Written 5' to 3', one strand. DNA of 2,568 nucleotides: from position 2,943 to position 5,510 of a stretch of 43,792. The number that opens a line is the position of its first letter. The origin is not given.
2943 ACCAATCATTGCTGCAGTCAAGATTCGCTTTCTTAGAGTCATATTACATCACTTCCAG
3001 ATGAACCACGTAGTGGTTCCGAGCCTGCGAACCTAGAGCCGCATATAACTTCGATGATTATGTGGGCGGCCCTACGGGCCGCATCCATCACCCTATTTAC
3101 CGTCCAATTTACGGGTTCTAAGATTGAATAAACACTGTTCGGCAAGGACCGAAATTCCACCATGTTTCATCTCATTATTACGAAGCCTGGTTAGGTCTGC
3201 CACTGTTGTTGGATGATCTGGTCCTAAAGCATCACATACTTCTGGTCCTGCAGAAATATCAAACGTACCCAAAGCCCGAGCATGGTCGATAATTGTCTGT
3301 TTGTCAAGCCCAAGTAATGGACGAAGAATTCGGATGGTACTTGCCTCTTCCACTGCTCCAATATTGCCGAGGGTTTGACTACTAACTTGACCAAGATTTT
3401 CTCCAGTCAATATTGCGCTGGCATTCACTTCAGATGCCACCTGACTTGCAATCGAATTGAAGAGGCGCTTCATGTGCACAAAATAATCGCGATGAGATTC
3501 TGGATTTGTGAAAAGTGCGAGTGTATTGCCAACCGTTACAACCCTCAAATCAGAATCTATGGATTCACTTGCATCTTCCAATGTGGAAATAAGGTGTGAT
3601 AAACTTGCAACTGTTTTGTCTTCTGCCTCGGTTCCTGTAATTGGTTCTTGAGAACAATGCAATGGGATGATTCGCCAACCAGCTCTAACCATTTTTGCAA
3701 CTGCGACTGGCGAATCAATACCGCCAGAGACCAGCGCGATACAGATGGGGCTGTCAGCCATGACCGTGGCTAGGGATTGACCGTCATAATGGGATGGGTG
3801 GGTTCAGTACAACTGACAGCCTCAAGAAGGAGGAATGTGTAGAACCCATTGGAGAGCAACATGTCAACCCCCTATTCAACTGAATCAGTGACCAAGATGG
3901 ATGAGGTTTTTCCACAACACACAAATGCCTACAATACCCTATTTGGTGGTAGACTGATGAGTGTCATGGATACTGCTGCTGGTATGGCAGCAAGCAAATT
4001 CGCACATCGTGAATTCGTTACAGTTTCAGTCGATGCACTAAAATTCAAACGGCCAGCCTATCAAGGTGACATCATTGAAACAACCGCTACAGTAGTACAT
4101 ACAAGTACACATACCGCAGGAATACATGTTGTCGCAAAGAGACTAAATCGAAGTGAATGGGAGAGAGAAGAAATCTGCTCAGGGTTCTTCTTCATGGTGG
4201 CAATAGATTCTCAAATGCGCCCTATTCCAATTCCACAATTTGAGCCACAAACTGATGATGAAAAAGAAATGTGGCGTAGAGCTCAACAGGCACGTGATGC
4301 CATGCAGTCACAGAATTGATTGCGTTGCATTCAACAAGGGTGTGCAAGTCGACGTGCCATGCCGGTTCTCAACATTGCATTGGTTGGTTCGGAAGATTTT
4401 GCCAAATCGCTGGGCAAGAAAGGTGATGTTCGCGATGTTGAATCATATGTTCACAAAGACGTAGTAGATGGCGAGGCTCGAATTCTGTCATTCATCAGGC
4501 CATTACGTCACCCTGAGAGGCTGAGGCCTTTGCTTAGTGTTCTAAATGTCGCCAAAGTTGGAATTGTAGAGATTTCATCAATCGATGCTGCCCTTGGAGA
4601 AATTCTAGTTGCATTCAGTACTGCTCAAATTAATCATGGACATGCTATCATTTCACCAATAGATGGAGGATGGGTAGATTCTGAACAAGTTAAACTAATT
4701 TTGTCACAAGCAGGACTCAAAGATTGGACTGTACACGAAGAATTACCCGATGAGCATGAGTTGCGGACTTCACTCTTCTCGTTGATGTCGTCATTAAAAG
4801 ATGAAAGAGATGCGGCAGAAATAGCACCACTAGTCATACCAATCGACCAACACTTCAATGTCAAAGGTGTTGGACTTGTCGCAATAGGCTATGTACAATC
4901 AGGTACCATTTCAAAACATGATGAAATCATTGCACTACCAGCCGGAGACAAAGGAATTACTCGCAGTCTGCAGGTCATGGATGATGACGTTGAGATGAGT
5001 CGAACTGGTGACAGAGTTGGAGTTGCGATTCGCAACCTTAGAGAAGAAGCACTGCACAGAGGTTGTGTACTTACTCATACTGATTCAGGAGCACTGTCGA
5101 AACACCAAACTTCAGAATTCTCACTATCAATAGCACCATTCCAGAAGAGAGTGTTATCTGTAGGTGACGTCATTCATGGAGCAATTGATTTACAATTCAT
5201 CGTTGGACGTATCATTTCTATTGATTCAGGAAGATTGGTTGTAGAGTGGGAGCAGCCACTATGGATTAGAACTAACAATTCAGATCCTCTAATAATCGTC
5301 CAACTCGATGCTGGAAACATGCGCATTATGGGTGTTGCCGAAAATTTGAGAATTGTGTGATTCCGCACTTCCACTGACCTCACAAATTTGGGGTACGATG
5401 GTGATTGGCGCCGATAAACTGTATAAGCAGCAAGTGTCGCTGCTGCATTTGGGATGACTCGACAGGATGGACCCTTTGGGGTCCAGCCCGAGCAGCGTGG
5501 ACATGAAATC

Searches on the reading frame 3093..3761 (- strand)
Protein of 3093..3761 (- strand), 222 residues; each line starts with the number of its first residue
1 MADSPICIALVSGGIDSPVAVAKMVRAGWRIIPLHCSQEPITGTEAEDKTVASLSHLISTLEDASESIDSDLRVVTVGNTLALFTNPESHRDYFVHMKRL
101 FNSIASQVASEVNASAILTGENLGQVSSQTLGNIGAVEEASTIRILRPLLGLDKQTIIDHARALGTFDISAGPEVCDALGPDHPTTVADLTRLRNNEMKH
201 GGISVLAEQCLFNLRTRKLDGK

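Call 43: search_protein_families(library=pfam, proteins=[window:3093-3761:-], max_evalue=0.001)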
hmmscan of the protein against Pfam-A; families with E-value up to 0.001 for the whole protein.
window:3093-3761:- (222 aa): 2 families
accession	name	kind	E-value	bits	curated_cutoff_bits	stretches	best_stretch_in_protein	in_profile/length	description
PF02568.20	ThiI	-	1.2e-42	146.2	20.5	1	8-197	7-192/197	Thiamine biosynthesis protein (ThiI)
PF06508.19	QueC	-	9.5e-06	25.7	22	1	7-165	2-174/210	Queuosine biosynthesis protein QueC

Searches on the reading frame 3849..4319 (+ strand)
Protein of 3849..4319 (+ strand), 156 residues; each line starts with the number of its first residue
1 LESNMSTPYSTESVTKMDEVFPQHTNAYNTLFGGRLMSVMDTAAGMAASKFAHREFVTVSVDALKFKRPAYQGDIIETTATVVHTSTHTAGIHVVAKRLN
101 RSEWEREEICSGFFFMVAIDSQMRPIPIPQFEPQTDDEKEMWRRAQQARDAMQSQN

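Call 43: search_protein_families(library=pfam, proteins=[window:3849-4319:+], max_evalue=0.001)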
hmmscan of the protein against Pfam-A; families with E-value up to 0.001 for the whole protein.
window:3849-4319:+ (156 aa): 1 family
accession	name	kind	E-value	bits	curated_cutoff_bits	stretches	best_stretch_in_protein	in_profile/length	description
PF03061.28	4HBT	-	2.7e-15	56.9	20.6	1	28-100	1-74/79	Thioesterase superfamily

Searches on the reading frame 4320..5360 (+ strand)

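Call 43: search_protein_families(library=pfam, proteins=[window:4320-5360:+], max_evalue=0.001)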
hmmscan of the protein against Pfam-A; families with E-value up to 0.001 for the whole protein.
window:4320-5360:+ (346 aa): 1 family
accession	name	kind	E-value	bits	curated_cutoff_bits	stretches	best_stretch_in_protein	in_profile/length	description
PF03144.31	GTP_EFTU_D2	-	3e-08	34.4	30.3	1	185-252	1-73/73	Elongation factor Tu domain 2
